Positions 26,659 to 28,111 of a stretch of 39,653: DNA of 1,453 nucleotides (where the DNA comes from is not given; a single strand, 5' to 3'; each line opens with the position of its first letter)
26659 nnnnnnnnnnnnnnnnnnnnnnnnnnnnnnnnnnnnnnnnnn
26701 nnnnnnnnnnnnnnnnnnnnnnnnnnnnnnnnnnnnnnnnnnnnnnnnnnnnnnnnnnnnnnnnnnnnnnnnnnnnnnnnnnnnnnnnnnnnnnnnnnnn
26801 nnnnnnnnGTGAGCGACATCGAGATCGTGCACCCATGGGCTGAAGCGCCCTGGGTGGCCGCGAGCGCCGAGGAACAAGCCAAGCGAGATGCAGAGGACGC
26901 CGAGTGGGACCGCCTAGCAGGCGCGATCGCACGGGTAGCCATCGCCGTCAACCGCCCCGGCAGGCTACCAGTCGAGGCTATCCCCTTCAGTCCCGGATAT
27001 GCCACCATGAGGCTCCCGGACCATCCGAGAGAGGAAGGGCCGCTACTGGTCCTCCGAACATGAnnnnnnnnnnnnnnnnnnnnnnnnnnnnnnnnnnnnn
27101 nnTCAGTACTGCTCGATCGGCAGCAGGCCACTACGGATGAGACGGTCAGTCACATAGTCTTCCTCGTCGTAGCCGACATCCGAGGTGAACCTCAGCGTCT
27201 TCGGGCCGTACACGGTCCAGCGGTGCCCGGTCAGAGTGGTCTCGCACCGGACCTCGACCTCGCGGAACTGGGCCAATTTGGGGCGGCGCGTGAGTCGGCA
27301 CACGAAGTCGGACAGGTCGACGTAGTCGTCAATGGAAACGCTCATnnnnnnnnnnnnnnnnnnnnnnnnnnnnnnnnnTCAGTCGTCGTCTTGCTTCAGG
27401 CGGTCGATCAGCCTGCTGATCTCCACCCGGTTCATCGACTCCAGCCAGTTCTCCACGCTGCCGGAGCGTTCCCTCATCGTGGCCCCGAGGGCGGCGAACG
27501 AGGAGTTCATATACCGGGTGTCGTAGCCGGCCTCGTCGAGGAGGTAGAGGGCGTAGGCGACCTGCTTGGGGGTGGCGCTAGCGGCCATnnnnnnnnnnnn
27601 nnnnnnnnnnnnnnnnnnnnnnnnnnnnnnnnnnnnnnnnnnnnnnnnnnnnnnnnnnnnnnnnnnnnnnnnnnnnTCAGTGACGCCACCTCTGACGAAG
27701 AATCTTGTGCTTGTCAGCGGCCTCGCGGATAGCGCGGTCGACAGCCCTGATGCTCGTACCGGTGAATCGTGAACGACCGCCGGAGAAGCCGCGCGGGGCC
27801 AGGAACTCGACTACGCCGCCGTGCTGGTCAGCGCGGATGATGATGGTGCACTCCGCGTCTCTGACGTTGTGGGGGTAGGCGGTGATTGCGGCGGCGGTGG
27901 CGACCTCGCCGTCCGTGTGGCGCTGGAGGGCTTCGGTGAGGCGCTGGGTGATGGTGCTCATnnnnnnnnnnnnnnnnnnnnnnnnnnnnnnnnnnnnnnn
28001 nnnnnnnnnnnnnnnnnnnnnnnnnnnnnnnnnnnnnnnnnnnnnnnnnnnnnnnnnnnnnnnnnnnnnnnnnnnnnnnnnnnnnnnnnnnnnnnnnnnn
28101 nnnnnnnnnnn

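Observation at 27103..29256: Two co-regulated leftward operons of small ORFans ending in an HTH gene: candidate anti-defence (acr/aca-like) island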

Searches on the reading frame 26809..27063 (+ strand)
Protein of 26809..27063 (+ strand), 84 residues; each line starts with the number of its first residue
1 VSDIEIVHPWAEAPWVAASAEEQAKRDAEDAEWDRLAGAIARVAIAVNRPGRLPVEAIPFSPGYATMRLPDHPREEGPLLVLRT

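Call 120: search_protein_families(library=pfam, max_evalue=1, proteins=[window:26809-27063:+])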
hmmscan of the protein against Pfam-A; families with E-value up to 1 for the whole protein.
window:26809-27063:+ (84 aa): 0 families

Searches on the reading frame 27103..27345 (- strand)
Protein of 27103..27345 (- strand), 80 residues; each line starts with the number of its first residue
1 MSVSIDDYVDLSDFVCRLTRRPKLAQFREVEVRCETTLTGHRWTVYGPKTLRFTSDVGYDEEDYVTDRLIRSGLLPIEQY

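Call 12: search_protein_families(library=pfam, max_evalue=1, proteins=[window:27103-27345:-])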
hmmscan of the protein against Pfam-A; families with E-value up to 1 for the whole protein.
window:27103-27345:- (80 aa): 0 families

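Call 13: search_protein_families(library=phrogs, max_evalue=1, proteins=[window:27103-27345:-])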
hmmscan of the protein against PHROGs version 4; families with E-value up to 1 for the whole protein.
window:27103-27345:- (80 aa): 0 families

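Call 53: search_protein_families(library=padloc, max_evalue=1, proteins=[window:27103-27345:-])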
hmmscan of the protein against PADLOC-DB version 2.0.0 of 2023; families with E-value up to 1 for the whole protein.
window:27103-27345:- (80 aa): 0 families

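Call 102: search_protein_families(library=ncbifam, max_evalue=1, proteins=[window:27103-27345:-])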
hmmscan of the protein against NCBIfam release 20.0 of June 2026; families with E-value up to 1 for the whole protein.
window:27103-27345:- (80 aa): 0 families

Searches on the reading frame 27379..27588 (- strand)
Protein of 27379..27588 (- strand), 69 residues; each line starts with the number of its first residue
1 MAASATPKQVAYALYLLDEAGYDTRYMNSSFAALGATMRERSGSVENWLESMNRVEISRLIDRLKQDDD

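Call 12: search_protein_families(library=pfam, max_evalue=1, proteins=[window:27379-27588:-])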
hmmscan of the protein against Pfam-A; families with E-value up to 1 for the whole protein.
window:27379-27588:- (69 aa): 0 families

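Call 13: search_protein_families(library=phrogs, max_evalue=1, proteins=[window:27379-27588:-])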
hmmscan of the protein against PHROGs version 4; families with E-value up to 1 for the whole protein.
window:27379-27588:- (69 aa): 1 family
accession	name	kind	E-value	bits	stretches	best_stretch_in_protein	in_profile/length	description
phrog_987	-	unknown function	0.12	13.7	1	5-66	2-47/66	-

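Call 53: search_protein_families(library=padloc, max_evalue=1, proteins=[window:27379-27588:-])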
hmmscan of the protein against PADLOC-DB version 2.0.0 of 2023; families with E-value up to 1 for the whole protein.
window:27379-27588:- (69 aa): 0 families

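Call 102: search_protein_families(library=ncbifam, max_evalue=1, proteins=[window:27379-27588:-])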
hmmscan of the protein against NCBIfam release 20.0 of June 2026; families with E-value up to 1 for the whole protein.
window:27379-27588:- (69 aa): 0 families

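Call 103: search_solved_structures(query=window:27379-27588:-, max_evalue=5)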
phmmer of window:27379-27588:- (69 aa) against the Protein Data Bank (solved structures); distinct sequences matched with E-value up to 5: 0.

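Call 112: search_protein_representatives(protein=window:27379-27588:-)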
Query: 69 residues. Proteins with E-value up to 0.001 (for the whole library): 128; up to 1e-10: 45; up to 1e-30: 1. The best 128 are listed.
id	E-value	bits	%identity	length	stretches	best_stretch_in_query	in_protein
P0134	4.6e-31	121.0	86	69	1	1-69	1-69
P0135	1.1e-27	110.4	27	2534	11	12-66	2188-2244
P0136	1.4e-20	88.1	41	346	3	5-65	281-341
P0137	2.2e-19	84.3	70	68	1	5-65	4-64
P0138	9.5e-18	79.2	61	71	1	4-67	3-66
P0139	4.3e-17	77.1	69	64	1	4-66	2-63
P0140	4.4e-17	77.1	62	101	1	4-67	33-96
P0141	8.2e-17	76.3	61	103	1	4-67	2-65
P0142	3.7e-16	74.2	62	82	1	4-68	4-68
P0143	4.8e-16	73.9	63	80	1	4-65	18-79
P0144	1.5e-15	72.3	57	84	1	4-66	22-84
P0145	2.7e-15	71.5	63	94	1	5-66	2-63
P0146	3.5e-15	71.2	62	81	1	3-66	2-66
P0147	4.1e-15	71.0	63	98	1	5-66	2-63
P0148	5.3e-15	70.6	61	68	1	5-66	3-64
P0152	4.5e-14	67.7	62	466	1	3-65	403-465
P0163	1.5e-12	62.9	58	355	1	5-64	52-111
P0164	1.6e-12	62.8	55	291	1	4-65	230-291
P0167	2.4e-12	62.2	58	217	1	6-65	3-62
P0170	7.8e-12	60.7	54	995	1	2-64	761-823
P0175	3.4e-11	58.6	62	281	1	5-65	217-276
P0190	3.2e-09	52.4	55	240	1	5-67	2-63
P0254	1.6e-04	37.7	46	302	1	5-65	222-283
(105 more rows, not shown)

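Call 113: search_protein_families(library=pfam, max_evalue=0.001, proteins=[P0135, P0136, P0152, P0170, P0163, P0164, P0175, P0254, P0167, P0190])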
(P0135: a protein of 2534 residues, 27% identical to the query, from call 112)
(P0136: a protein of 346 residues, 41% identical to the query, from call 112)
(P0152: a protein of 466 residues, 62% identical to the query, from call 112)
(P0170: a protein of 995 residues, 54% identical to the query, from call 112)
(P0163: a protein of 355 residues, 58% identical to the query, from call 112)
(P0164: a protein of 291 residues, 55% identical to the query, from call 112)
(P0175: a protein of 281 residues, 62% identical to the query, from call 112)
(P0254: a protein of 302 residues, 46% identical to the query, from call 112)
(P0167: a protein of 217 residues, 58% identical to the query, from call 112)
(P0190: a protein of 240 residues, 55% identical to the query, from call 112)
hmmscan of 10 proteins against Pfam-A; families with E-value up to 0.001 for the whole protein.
P0135 (2534 aa): 9 families
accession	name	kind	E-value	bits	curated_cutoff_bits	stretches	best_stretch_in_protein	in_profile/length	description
PF03958.22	Secretin_N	-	9.6e-76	250.4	28.2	2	659-717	3-68/69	Bacterial type II/III secretion system short domain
PF17853.6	GGDEF_2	-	4.2e-16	59.7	24.5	0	319-387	20-86/116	GGDEF-like domain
PF13454.12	NAD_binding_9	-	4e-14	53.3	21.8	0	932-966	43-77/155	FAD-NAD(P)-binding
PF20690.3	bDLD3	-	9.5e-09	35.6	27.1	0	482-515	29-63/73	Bacterial Death-like domain 3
PF21907.4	SAM_CEP-1_C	-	3.8e-08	33.9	26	0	2141-2212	15-86/103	CEP-1 C-terminal SAM domain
PF21719.3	MIOS_a-sol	-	7.7e-07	29.3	27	0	1754-1806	102-151/230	MIOS, alpha-solenoid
PF18095.7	PAS_12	-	4.8e-05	23.4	22.6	0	241-264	43-66/153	UPF0242 C-terminal PAS-like domain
PF09296.17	NUDIX-like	-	0.00012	23.3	22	0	1848-1894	60-96/96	NADH pyrophosphatase-like rudimentary NUDIX domain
PF12891.13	Glyco_hydro_44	-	0.0005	20.5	25.1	0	227-272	87-132/223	Glycoside hydrolase family 44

P0136 (346 aa): 0 families

P0152 (466 aa): 0 families

P0170 (995 aa): 0 families

P0163 (355 aa): 0 families

P0164 (291 aa): 0 families

P0175 (281 aa): 2 families
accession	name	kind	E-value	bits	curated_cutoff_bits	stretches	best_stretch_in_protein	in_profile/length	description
PF13411.12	MerR_1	-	0.00016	22.2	21.6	1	139-167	2-30/69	MerR HTH family regulatory protein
PF00376.29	MerR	-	0.00097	19.4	28.2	0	139-166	1-28/38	MerR family regulatory protein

P0254 (302 aa): 0 families

P0167 (217 aa): 2 families
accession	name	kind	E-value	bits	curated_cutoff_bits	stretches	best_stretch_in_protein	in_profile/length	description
PF13676.11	TIR_2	-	2.2e-18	67.4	28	1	73-188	2-110/122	TIR domain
PF01582.25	TIR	-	8.5e-08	32.6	21.3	1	79-171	13-103/179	TIR domain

P0190 (240 aa): 0 families

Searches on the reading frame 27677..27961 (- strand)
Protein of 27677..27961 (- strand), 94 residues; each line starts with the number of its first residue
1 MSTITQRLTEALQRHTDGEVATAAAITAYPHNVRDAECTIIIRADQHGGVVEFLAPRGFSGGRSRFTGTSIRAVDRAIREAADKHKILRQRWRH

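Call 12: search_protein_families(library=pfam, max_evalue=1, proteins=[window:27677-27961:-])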
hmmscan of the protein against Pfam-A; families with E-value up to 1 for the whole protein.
window:27677-27961:- (94 aa): 0 families

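Call 13: search_protein_families(library=phrogs, max_evalue=1, proteins=[window:27677-27961:-])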
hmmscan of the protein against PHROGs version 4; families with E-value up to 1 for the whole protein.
window:27677-27961:- (94 aa): 1 family
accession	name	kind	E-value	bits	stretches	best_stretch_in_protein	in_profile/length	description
phrog_35912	-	unknown function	0.25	12.4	1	6-54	28-77/86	-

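Call 24: find_encoding_contigs(protein=window:27677-27961:-, flank=10000, max_places=10)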
Protein window:27677-27961:- (94 aa): 8 contigs read that carry it; 4 places shown.
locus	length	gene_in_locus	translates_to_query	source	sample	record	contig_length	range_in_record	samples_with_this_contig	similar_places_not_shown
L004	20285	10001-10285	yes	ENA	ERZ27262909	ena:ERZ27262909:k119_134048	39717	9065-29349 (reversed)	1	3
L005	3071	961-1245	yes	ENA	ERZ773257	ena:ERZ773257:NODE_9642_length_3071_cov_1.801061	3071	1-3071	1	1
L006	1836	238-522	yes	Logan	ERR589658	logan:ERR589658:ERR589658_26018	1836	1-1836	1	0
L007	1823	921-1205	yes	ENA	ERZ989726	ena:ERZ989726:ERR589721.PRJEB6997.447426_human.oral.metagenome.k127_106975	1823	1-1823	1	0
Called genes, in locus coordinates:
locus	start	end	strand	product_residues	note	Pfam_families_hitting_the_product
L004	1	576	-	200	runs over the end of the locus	-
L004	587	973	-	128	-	-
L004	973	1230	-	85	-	-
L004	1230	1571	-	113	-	-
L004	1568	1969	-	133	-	PF09355:Phage_Gp19 (weak)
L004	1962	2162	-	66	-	-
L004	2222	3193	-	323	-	PF17236:SU10_MCP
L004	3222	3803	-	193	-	-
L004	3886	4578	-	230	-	PF25310:VG15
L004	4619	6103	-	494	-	PF05133:SPP1_portal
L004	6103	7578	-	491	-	-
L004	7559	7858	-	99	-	-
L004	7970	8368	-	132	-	PF01844:HNH, PF13395:HNH_4 (weak), PF14279:HNH_5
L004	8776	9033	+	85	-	-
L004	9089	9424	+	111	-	-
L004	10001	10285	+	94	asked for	-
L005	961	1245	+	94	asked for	-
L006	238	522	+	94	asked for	-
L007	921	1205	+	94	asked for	-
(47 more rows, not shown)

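Call 53: search_protein_families(library=padloc, max_evalue=1, proteins=[window:27677-27961:-])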
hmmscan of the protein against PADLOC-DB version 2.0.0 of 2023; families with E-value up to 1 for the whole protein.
window:27677-27961:- (94 aa): 0 families

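Call 102: search_protein_families(library=ncbifam, max_evalue=1, proteins=[window:27677-27961:-])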
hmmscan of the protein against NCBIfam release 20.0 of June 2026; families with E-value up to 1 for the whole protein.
window:27677-27961:- (94 aa): 0 families
